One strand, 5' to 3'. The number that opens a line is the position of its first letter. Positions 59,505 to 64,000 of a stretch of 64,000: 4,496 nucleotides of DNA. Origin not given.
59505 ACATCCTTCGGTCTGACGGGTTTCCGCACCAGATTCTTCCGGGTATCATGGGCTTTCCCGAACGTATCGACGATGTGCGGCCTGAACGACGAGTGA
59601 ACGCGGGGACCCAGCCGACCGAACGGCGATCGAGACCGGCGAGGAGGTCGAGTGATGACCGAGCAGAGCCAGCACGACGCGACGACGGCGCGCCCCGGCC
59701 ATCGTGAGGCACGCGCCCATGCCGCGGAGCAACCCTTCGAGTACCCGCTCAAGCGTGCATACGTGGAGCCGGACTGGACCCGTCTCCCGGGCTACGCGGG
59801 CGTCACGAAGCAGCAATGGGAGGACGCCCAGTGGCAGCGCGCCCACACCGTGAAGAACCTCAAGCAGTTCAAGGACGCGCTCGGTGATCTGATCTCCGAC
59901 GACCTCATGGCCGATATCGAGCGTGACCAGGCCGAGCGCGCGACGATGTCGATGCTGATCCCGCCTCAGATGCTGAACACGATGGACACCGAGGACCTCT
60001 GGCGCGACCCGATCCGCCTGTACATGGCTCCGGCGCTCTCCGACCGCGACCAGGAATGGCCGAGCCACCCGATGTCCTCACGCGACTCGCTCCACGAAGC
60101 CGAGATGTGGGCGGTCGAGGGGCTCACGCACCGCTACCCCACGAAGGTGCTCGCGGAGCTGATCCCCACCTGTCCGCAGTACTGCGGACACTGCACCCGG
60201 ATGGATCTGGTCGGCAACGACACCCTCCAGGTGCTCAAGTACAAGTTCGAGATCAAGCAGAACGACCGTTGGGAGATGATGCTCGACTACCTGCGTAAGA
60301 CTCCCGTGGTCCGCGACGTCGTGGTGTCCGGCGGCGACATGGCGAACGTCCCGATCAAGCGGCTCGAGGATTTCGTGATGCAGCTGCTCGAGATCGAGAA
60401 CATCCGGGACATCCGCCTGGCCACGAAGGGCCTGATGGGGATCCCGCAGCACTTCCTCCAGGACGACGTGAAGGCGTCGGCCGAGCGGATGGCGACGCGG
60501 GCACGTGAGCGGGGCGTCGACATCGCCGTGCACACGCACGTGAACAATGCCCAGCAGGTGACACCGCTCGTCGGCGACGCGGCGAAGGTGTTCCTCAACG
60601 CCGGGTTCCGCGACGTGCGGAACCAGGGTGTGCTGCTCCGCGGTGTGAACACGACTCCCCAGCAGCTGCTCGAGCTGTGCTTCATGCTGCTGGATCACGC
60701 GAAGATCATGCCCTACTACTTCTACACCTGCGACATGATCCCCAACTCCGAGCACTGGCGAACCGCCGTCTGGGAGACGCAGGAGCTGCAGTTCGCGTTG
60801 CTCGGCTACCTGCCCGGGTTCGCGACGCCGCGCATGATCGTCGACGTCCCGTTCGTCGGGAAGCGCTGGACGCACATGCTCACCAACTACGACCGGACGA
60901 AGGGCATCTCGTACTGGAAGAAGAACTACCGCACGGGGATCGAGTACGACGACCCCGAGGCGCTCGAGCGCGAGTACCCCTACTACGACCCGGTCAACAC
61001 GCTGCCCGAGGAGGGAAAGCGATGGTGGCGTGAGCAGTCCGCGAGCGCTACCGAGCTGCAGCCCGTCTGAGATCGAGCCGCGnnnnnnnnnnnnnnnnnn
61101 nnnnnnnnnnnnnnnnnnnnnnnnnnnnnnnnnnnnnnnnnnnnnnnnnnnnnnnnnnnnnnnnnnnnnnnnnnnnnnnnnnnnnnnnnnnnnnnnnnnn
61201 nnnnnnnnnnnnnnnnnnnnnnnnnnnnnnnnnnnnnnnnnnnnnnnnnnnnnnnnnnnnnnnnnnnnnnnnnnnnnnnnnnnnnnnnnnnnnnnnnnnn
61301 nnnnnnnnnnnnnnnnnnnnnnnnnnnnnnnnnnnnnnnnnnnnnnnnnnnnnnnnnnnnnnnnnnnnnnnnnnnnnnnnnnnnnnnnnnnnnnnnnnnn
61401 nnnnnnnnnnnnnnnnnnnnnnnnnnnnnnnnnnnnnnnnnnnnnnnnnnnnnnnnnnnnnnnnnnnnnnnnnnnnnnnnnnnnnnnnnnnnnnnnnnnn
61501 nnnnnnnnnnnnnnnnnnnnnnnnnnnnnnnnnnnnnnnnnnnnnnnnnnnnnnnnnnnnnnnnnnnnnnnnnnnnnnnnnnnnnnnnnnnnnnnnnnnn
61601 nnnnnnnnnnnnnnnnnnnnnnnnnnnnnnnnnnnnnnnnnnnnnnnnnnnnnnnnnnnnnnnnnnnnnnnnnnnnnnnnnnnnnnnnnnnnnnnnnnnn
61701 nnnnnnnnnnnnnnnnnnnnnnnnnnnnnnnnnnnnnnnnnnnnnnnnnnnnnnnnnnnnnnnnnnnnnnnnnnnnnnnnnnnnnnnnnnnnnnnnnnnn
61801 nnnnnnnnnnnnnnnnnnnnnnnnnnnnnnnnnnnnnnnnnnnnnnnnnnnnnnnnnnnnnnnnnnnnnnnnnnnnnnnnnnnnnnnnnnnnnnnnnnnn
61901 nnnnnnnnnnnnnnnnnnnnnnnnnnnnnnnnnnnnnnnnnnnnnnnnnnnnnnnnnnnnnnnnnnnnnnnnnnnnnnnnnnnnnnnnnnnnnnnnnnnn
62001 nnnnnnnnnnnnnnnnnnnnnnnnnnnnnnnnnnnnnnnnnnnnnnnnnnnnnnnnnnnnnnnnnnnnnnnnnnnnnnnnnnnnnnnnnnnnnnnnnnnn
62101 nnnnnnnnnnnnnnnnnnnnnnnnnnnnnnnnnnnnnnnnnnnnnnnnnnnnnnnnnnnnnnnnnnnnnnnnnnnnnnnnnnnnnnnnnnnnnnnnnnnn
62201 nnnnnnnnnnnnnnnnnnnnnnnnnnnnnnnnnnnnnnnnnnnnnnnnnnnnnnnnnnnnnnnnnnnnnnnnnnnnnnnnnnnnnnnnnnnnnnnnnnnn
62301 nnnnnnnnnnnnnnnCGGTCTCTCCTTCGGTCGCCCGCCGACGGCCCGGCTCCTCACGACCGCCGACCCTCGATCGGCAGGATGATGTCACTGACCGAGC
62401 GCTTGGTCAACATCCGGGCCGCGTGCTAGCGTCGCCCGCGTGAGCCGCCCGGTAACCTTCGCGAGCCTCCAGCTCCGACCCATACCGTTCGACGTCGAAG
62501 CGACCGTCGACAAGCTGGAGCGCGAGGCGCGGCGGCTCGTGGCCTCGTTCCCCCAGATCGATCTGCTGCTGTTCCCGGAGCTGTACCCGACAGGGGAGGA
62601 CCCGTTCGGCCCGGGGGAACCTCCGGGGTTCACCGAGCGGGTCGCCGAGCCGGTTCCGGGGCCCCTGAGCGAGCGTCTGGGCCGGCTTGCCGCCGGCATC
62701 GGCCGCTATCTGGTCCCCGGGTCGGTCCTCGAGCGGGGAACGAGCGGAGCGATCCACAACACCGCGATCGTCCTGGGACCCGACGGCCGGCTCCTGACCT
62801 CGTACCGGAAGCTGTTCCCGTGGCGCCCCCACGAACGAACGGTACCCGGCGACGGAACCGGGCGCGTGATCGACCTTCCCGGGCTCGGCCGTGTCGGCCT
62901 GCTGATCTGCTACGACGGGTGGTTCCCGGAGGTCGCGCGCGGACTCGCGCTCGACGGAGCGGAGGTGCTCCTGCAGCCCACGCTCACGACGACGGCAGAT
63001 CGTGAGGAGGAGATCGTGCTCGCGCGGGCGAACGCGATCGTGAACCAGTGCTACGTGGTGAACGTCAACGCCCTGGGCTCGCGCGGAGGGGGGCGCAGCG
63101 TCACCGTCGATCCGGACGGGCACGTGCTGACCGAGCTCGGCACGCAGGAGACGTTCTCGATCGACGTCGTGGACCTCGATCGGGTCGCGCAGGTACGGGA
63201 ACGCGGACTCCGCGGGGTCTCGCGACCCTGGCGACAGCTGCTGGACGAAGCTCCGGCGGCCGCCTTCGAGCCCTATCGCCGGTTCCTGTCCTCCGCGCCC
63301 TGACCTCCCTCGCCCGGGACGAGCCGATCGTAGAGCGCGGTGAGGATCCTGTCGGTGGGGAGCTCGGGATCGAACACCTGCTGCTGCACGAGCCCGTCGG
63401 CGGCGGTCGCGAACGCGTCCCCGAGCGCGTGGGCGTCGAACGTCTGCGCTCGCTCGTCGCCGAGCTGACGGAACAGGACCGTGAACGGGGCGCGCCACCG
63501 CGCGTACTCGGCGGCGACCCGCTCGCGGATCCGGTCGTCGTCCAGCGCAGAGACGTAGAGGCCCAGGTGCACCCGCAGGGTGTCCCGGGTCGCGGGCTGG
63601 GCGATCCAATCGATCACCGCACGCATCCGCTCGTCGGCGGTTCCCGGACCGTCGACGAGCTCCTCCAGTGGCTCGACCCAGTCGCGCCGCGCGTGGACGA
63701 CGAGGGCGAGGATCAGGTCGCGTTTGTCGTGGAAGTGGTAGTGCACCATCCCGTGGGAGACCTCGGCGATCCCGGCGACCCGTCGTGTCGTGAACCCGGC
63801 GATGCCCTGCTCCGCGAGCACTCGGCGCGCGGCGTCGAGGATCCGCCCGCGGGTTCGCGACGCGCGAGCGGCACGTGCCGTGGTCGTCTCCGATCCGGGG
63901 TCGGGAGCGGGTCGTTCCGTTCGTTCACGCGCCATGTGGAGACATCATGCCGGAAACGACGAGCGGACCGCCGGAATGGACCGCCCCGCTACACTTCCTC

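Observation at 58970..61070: Lysine 2,3-aminomutase preceded by a low-GC 225-nt leader and an RGG-tail protein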

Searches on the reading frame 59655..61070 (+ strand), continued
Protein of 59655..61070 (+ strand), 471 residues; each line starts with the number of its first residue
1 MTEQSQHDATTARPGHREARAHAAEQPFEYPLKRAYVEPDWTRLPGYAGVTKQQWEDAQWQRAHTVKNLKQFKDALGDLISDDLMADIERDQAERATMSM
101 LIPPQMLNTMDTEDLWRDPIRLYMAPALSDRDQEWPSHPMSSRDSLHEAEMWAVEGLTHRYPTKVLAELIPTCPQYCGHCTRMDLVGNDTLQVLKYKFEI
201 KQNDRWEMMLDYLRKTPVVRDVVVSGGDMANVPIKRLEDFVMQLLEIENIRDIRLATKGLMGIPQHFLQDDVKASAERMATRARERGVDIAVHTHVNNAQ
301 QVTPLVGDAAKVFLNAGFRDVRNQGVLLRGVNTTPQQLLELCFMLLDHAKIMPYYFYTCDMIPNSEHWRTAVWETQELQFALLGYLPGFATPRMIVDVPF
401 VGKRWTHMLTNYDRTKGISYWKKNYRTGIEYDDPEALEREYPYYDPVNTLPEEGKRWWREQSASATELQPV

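Call 51: search_protein_families(library=pfam, proteins=[L067:12454-12897:-, L032:755-1429:-, L001:8754-9305:-, L028:10165-12120:-, L030:12898-13398:-, L036:158-1279:-, L012:12025-12954:-, L022:7428-8471:-, L044:7452-8006:-, L043:8465-10477:+], max_evalue=0.00001)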
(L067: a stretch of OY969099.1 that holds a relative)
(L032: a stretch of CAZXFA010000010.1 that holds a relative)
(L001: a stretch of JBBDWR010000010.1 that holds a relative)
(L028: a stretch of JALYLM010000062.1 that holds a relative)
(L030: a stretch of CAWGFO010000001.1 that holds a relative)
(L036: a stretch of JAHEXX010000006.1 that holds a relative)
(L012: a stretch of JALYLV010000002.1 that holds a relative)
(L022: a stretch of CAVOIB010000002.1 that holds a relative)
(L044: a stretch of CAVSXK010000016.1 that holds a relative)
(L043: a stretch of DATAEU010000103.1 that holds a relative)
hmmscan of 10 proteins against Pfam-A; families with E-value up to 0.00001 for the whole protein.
L067:12454-12897:- (147 aa): 0 families

L032:755-1429:- (224 aa): 1 family
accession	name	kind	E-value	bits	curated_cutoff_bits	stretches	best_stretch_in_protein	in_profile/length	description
PF03006.26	HlyIII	-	1.9e-44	152.5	26.2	1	16-214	4-224/224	Haemolysin-III related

L001:8754-9305:- (183 aa): 3 families
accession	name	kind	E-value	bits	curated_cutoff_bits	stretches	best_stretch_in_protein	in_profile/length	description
PF00440.29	TetR_N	-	1.6e-11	44.3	24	1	2-40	9-47/47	Bacterial regulatory proteins, tetR family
PF13977.11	TetR_C_6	-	1.1e-07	32.5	27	1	64-154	3-97/115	BetI-type transcriptional repressor, C-terminal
PF17940.6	TetR_C_31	-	3.5e-06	27.6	27.4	1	59-169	3-106/107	Tetracyclin repressor-like, C-terminal domain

L028:10165-12120:- (651 aa): 3 families
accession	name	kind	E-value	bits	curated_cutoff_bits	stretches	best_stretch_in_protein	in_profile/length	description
PF00326.27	Peptidase_S9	-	6.8e-49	166.7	22.6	1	426-632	4-211/213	Prolyl oligopeptidase family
PF20434.5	BD-FAE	-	8.9e-17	61.8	26.8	1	405-591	11-215/215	BD-FAE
PF01738.24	DLH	-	2e-08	34.5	21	1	472-615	83-193/217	Dienelactone hydrolase family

L030:12898-13398:- (166 aa): 0 families

L036:158-1279:- (373 aa): 1 family
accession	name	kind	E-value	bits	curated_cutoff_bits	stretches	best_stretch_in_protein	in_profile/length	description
PF05222.21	AlaDh_PNT_N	-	2.1e-14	54.4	30.4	1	19-132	10-126/136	Alanine dehydrogenase/PNT, N-terminal domain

L012:12025-12954:- (309 aa): 5 families
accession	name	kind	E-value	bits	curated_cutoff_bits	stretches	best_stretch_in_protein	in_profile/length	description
PF05175.20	MTS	-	1.5e-11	44.7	23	1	129-220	24-113/170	Methyltransferase small domain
PF13847.12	Methyltransf_31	-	9.1e-11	42.1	27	1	140-212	7-81/145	Methyltransferase domain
PF13649.12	Methyltransf_25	-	1e-09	39.4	27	1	142-211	3-70/97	Methyltransferase domain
PF17827.6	PrmC_N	-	1.5e-09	38.7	23.4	1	49-99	16-71/71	PrmC N-terminal domain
PF08241.18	Methyltransf_11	-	3.4e-06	28.1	21.2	0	142-210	2-65/95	Methyltransferase domain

L022:7428-8471:- (347 aa): 3 families
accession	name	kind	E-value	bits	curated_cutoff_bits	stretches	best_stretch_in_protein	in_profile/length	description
PF00005.33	ABC_tran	-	5.8e-33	114.8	25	1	52-205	2-136/137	ABC transporter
PF08352.17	oligo_HPY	-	6e-20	71.8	27.1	1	257-322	1-65/65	Oligopeptide/dipeptide transporter, C-terminal region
PF13304.12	AAA_21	-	9.6e-06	26.3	27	0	146-238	180-300/304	AAA domain, putative AbiEii toxin, Type IV TA system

L044:7452-8006:- (184 aa): 1 family
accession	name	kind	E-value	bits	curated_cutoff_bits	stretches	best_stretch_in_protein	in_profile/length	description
PF18678.6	AOC_like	-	9.7e-06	25.7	25.9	0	83-171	19-112/123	Allene oxide cyclase barrel like domain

L043:8465-10477:+ (670 aa): 2 families
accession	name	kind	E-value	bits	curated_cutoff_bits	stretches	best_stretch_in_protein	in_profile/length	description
PF02129.25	Peptidase_S15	-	1.5e-53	182.6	23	1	149-402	1-261/262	X-Pro dipeptidyl-peptidase (S15 family)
PF08530.16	PepX_C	-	1.2e-16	61.8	22.5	1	450-638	7-191/217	X-Pro dipeptidyl-peptidase C-terminal non-catalytic domain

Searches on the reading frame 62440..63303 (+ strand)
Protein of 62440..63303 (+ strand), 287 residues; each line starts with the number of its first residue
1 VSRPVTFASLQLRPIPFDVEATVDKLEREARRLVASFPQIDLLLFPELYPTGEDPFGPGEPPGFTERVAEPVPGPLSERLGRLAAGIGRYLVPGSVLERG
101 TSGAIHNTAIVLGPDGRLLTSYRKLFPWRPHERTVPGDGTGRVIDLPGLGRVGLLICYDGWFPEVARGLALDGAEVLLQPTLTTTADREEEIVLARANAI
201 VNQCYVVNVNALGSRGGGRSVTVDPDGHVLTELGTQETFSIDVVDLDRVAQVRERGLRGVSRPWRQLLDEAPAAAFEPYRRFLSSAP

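Call 5: search_protein_families(library=pfam, proteins=[window:62440-63303:+], max_evalue=0.01)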
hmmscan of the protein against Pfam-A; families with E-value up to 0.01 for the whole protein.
window:62440-63303:+ (287 aa): 1 family
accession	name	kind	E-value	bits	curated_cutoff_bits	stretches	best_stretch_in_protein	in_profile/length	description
PF00795.27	CN_hydrolase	-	2.5e-37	129.1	23.2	1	8-253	3-255/256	Carbon-nitrogen hydrolase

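Call 6: search_protein_families(library=ncbifam, proteins=[window:62440-63303:+], max_evalue=0.01)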
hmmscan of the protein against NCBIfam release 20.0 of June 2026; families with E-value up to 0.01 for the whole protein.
window:62440-63303:+ (287 aa): 10 families
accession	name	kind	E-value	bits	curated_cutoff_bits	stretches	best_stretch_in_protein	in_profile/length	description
NF009803.0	PRK13287.1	equivalog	6e-26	91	406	1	18-236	31-247/333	formamidase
NF033621.1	de_GSH_amidase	exception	3.4e-24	85.6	355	1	62-254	49-245/260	deaminated glutathione amidase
NF009802.0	PRK13286.1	equivalog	7.1e-23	81.1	427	1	33-247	45-259/345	aliphatic amidase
NF040852.1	nitrile_Arch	equivalog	1.5e-19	70.2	500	1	8-255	4-243/262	nitrilase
TIGR03381.1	agmatine_aguB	equivalog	2.4e-17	63.2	410.25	1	5-254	1-263/279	N-carbamoylputrescine amidase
NF043013.1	DeGluthAmidYersProt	equivalog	4.1e-12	45.8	500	1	142-233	143-239/278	deaminated glutathione amidase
TIGR04048.1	nitrile_sll0784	equivalog_domain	6.5e-09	35.2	502.6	1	5-215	3-220/301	Nit6803 family nitrilase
NF010588.0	PRK13981.1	equivalog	1.4e-06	27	479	1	39-249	37-247/546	NAD+ synthase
NF007757.0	PRK10438.1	equivalog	1.9e-06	27.3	249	1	90-242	75-229/256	amidohydrolase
TIGR00546.1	lnt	equivalog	5.7e-06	25.7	132.9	1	142-227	309-393/395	apolipoprotein N-acyltransferase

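Call 87: find_encoding_contigs(protein=window:62440-63303:+, flank=10000, max_places=1)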
Protein window:62440-63303:+ (287 aa): 7 contigs read that carry it; 1 place shown.
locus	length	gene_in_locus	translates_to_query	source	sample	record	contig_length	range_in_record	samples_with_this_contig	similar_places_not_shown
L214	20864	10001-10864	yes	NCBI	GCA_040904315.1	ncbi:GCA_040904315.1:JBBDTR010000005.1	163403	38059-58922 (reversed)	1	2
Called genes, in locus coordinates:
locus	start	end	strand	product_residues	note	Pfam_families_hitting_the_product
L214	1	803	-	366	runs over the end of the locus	PF05222:AlaDh_PNT_N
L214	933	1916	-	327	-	PF00485:PRK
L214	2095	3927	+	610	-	PF00456:Transketolase_N, PF00676:E1_dh (weak), PF02779:Transket_pyr, PF02780:Transketolase_C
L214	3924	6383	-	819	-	PF01590:GAF, PF00989:PAS (weak), PF13426:PAS_9 (weak), PF08447:PAS_3, PF00990:GGDEF, PF00563:EAL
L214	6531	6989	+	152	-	-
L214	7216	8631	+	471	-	-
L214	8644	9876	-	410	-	PF01547:SBP_bac_1, PF13416:SBP_bac_8, PF13343:SBP_bac_6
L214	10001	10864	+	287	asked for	PF00795:CN_hydrolase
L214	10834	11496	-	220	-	PF00440:TetR_N, PF13977:TetR_C_6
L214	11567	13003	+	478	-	PF04185:Phosphoesterase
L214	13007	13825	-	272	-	-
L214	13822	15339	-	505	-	PF04185:Phosphoesterase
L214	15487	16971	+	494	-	PF00884:Sulfatase, PF16347:SGSH_C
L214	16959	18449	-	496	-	-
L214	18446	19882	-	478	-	PF00884:Sulfatase, PF16347:SGSH_C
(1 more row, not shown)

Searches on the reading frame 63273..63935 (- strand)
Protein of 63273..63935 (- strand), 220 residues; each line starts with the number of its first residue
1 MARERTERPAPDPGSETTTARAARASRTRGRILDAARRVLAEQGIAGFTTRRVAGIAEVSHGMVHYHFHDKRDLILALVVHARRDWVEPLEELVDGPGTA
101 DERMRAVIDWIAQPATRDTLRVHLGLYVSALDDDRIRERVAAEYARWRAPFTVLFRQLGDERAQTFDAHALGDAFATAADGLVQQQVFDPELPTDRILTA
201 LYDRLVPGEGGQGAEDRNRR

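Call 5: search_protein_families(library=pfam, proteins=[window:63273-63935:-], max_evalue=0.01)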
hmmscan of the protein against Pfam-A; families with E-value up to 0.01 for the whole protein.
window:63273-63935:- (220 aa): 4 families
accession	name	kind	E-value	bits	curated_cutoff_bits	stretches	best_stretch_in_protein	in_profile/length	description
PF00440.29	TetR_N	-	2.8e-12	46.7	24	1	32-78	1-47/47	Bacterial regulatory proteins, tetR family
PF13977.11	TetR_C_6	-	2e-11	44.5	27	1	101-201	2-106/115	BetI-type transcriptional repressor, C-terminal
PF17940.6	TetR_C_31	-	0.00056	20.5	27.4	1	100-207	6-106/107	Tetracyclin repressor-like, C-terminal domain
PF17937.6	TetR_C_28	-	0.0064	17.3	26.4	0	103-205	3-91/96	Tetracyclin repressor-like, C-terminal domain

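Call 6: search_protein_families(library=ncbifam, proteins=[window:63273-63935:-], max_evalue=0.01)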
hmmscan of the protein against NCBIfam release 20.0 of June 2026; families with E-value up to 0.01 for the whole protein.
window:63273-63935:- (220 aa): 21 families
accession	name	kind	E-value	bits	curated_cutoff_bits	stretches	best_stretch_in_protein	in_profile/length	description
TIGR03384.1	betaine_BetI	equivalog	4e-13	49.5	201.3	1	29-183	10-162/189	choline-binding transcriptional repressor BetI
NF041196.1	ScbR_bind_reg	equivalog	4.6e-13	49.8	150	1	23-154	2-131/191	ScbR family autoregulator-binding transcription factor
NF001978.0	PRK00767.1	equivalog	2.5e-11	43.8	118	1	29-185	11-166/197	transcriptional regulator BetI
NF011572.0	PRK14996.1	equivalog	1.1e-09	38.5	144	1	28-150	9-128/192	TetR family transcriptional regulator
NF053516.1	TranRepPrsAVib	equivalog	5.9e-09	36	300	1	25-93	4-72/208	TetR family transcriptional repressor PsrA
NF007949.0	PRK10668.1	equivalog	7.5e-08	32.1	271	1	23-78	7-62/216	multidrug efflux transporter transcriptional repressor AcrR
NF037937.1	septum_RefZ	equivalog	4.5e-07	29.9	180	1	30-113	2-87/195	forespore capture DNA-binding protein RefZ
TIGR03613.1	RutR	equivalog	5e-07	29.8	368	1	25-95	6-76/202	pyrimidine utilization regulatory protein R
NF053878.1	FATransRegFadRBac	equivalog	9.8e-07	28.7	200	1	31-110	7-86/190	fatty acid metabolism transcriptional regulator FadR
NF007430.0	PRK09975.1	equivalog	1.1e-06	28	274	1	23-77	7-61/220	acrEF/envCD operon transcriptional regulator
NF010319.1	PRK13756.1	equivalog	2.2e-06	27.7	265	1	29-79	4-54/199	tetracycline resistance transcriptional repressor TetR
NF051852.1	efflux_TF_MtrR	exception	5.1e-06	26.4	280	1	24-92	7-75/205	multidrug efflux system transcriptional repressor MtrR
NF050111.1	TransRegSACE7040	equivalog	6.7e-05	22.9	250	1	29-117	3-91/186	SACE_7040 family transcriptional regulator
NF053731.1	TransRegFasRMycb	equivalog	6.7e-05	22.8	330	1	20-108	5-92/199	HTH-type transcriptional activator FasR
NF011584.0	PRK15008.1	equivalog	8.9e-05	22.4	230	1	17-92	8-83/212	HTH-type transcriptional regulator RutR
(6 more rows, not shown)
